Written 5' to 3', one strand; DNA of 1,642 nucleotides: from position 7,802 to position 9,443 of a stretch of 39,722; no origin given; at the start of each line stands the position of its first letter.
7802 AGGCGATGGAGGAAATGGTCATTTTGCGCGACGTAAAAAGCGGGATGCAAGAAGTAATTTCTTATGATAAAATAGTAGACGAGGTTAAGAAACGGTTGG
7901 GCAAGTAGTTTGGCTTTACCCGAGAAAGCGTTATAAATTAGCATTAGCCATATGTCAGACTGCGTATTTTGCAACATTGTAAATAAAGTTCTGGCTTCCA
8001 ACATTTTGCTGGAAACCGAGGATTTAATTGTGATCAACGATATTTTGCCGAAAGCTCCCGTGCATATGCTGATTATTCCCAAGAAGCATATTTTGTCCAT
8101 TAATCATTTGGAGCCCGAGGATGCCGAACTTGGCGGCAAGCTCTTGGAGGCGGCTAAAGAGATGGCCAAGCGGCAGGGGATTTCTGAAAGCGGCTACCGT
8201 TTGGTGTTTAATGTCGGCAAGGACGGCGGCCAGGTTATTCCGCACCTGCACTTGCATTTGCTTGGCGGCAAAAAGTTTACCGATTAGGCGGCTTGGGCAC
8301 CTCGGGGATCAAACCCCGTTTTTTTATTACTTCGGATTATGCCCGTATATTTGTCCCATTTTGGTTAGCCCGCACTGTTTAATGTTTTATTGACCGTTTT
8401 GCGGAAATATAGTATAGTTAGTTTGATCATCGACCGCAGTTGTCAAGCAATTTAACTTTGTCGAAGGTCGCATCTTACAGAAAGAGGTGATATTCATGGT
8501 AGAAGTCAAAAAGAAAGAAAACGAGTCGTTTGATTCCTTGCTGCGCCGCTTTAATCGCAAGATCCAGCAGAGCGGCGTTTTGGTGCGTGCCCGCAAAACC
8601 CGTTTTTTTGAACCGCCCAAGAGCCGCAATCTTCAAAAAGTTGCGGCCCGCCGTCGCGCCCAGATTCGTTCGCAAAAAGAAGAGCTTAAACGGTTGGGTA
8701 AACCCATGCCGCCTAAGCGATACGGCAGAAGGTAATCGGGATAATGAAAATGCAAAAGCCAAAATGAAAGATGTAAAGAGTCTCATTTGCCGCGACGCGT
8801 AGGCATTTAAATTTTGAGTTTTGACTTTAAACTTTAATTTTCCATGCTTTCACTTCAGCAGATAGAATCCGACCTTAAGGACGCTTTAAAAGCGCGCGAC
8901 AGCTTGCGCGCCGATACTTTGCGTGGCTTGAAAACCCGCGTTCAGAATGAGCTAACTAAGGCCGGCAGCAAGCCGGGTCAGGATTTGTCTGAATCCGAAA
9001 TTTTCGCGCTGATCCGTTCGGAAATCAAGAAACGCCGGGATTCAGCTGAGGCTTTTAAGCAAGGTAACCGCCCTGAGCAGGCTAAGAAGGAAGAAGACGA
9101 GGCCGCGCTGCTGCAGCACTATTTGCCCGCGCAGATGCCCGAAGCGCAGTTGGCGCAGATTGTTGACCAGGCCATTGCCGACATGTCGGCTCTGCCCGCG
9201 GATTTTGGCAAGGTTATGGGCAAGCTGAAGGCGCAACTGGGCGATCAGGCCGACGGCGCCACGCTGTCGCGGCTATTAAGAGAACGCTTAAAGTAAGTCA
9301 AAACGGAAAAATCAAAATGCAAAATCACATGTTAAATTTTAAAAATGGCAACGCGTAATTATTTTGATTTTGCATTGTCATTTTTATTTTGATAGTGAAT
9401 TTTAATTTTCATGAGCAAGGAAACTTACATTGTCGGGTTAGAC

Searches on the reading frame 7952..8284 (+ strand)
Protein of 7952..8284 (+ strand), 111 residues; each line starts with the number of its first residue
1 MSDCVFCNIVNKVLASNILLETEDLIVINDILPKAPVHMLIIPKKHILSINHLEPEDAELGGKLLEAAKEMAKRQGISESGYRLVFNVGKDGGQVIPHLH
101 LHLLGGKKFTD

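Call 98: search_protein_families(library=pfam, proteins=[window:7952-8284:+], max_evalue=0.01)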
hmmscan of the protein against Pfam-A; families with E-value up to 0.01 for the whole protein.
window:7952-8284:+ (111 aa): 2 families
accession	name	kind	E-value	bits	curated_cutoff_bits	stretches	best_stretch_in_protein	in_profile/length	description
PF11969.13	DcpS_C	-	1.3e-23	84.1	24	1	4-105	2-101/114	Scavenger mRNA decapping enzyme C-term binding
PF01230.28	HIT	-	6.2e-23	81.7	21.5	1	13-108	3-97/98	HIT domain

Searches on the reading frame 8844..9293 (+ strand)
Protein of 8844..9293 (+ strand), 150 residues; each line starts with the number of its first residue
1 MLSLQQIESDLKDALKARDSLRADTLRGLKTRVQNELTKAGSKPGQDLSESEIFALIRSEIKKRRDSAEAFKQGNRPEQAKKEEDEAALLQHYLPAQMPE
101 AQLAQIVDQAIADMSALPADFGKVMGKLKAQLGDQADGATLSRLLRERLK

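Call 98: search_protein_families(library=pfam, proteins=[window:8844-9293:+], max_evalue=0.01)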
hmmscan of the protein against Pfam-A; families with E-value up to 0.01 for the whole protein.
window:8844-9293:+ (150 aa): 1 family
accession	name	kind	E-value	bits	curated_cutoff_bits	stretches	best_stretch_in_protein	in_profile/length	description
PF09424.15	YqeY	-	5.8e-37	127.4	27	1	5-149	2-143/143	Yqey-like protein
